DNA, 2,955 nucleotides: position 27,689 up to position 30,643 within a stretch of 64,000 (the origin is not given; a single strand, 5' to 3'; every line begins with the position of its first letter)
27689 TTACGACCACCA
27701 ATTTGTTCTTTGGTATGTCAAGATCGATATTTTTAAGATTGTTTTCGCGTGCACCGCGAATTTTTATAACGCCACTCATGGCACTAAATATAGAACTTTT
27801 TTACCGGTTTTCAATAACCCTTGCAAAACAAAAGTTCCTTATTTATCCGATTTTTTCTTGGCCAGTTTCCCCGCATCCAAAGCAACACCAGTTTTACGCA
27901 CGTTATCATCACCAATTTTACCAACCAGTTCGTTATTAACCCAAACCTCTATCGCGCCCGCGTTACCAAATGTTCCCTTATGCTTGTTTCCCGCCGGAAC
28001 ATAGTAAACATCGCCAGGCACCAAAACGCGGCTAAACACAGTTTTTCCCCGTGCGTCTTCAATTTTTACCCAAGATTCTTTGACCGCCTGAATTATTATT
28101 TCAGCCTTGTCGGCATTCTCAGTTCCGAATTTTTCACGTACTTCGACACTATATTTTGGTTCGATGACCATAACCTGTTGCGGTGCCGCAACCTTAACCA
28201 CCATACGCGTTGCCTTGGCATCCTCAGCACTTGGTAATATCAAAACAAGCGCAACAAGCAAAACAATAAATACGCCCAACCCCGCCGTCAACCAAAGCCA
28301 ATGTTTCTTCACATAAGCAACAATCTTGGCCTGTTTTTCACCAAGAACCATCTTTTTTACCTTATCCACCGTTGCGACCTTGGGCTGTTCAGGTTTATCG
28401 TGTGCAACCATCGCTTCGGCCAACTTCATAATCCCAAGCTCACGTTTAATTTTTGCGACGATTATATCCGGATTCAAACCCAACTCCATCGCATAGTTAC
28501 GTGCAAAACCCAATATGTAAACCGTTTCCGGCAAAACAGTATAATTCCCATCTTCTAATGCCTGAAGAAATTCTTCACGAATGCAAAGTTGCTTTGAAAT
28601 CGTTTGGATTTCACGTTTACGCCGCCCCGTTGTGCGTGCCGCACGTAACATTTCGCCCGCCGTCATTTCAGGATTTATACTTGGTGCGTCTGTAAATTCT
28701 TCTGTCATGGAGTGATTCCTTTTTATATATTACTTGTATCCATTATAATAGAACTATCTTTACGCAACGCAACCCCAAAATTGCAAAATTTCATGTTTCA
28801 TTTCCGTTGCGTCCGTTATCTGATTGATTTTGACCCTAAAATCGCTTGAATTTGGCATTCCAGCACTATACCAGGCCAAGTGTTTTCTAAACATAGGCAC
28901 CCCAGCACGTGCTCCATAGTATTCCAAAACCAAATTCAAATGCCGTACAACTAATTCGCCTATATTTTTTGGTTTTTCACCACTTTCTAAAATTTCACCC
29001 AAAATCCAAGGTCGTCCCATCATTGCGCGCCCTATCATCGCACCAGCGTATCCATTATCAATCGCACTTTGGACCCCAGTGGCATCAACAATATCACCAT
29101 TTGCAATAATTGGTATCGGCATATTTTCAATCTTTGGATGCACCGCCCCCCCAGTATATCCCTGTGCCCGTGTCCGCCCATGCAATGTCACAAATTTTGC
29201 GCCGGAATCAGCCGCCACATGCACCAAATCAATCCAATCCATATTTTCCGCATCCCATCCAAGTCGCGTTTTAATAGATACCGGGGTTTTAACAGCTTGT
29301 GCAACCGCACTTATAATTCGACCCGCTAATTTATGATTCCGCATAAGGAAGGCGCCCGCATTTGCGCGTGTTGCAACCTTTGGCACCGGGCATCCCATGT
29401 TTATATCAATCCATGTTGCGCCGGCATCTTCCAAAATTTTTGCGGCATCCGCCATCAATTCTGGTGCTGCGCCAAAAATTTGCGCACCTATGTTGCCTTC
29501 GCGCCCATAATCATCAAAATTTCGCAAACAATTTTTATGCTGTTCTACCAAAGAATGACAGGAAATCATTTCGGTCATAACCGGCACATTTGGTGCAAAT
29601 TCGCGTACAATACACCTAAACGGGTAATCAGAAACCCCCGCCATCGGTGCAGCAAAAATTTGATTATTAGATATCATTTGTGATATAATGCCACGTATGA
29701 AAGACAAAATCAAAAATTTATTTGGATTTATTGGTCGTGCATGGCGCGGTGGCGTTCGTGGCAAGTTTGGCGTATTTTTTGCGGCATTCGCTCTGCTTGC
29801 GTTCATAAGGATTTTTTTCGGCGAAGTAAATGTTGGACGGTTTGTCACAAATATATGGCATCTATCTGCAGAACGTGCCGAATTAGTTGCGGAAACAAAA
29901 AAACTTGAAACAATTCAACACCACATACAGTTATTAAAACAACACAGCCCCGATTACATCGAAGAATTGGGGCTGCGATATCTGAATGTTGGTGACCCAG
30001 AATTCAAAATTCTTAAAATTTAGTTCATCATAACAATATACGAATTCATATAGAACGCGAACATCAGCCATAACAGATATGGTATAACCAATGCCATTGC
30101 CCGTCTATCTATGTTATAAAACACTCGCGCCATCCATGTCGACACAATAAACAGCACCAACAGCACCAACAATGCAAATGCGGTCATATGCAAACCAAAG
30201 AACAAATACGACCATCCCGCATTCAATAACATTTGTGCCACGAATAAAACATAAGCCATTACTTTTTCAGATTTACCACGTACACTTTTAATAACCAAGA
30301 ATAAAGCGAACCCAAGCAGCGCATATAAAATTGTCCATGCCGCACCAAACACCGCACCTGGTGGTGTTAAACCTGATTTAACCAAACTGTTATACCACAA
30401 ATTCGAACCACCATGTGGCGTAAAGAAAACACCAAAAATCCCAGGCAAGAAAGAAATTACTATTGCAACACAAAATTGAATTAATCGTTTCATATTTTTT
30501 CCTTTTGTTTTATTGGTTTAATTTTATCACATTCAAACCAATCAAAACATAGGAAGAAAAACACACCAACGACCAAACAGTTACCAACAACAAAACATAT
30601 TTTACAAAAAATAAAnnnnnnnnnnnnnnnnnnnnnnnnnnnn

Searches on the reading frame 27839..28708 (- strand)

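Call 90: search_protein_families(library=ncbifam, proteins=[window:27839-28708:-], max_evalue=0.001)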
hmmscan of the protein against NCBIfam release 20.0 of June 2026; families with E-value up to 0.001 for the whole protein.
window:27839-28708:- (289 aa): 2 families
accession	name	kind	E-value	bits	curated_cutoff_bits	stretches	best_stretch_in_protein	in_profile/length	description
NF041534.1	rodZ_Strepcoccus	equivalog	5.6e-11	42.2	375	1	16-85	5-72/275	cytoskeleton protein RodZ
NF008109.0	PRK10856.1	equivalog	4.7e-06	26.5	208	0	170-255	222-307/334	cytoskeleton protein RodZ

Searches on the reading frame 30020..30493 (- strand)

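Call 43: search_protein_families(library=pfam, proteins=[window:30020-30493:-], max_evalue=0.01)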
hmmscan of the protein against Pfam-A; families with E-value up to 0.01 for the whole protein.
window:30020-30493:- (157 aa): 1 family
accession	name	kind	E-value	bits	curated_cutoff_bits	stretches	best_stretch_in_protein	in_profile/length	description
PF03073.20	TspO_MBR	-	1.8e-36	125.5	24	1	10-154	1-144/145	TspO/MBR family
